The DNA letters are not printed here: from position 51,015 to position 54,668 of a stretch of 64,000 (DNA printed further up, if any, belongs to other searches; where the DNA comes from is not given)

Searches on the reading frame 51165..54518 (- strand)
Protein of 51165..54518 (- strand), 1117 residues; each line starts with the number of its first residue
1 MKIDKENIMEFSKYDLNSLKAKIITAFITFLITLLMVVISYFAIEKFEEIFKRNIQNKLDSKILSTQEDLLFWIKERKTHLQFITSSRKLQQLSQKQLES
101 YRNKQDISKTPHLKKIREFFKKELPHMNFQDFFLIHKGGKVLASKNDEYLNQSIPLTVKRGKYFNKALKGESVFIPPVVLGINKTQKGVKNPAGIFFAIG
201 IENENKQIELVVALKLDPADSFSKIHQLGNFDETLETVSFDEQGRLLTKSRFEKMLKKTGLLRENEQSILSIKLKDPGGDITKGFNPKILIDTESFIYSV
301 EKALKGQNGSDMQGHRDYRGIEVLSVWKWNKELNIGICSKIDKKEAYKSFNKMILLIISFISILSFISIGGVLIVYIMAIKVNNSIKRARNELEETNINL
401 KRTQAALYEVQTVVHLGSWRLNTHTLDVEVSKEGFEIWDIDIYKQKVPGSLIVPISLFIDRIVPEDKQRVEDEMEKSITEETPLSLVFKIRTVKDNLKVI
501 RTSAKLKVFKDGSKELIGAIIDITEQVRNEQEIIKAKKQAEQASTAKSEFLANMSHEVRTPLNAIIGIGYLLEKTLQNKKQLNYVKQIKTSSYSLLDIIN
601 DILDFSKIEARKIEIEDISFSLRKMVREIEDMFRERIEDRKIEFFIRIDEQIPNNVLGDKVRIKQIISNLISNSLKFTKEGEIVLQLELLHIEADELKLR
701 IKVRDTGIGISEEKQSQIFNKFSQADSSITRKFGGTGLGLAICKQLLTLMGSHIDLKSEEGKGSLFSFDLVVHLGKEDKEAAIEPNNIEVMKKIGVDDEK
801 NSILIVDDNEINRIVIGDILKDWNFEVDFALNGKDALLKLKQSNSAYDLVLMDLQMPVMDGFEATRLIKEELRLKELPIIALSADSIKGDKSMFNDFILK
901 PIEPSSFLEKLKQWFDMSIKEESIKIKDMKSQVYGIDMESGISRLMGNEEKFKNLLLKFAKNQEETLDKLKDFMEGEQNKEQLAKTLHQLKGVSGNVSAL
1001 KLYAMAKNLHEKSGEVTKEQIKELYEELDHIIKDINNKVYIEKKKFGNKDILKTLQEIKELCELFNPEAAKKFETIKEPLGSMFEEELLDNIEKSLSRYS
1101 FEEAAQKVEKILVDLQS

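Call 75: search_protein_families(library=pfam, proteins=[window:51165-54518:-], max_evalue=0.00001)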
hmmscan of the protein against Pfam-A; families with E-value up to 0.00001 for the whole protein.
window:51165-54518:- (1117 aa): 5 families
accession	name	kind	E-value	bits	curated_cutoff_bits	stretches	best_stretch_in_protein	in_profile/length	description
PF02518.31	HATPase_c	-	8.7e-28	97.4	26.4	1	658-770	1-107/111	Histidine kinase-, DNA gyrase B-, and HSP90-like ATPase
PF00072.30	Response_reg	-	5.8e-20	72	30.2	1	803-911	1-110/111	Response regulator receiver domain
PF00512.31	HisKA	-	1e-19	70.8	26.9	1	546-610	1-65/66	His Kinase A (phospho-acceptor) domain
PF02743.24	dCache_1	-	8.9e-08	32.4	45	1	51-258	3-184/240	Cache domain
PF01627.28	Hpt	-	5.5e-06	27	24.6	1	955-1031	2-81/84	Hpt domain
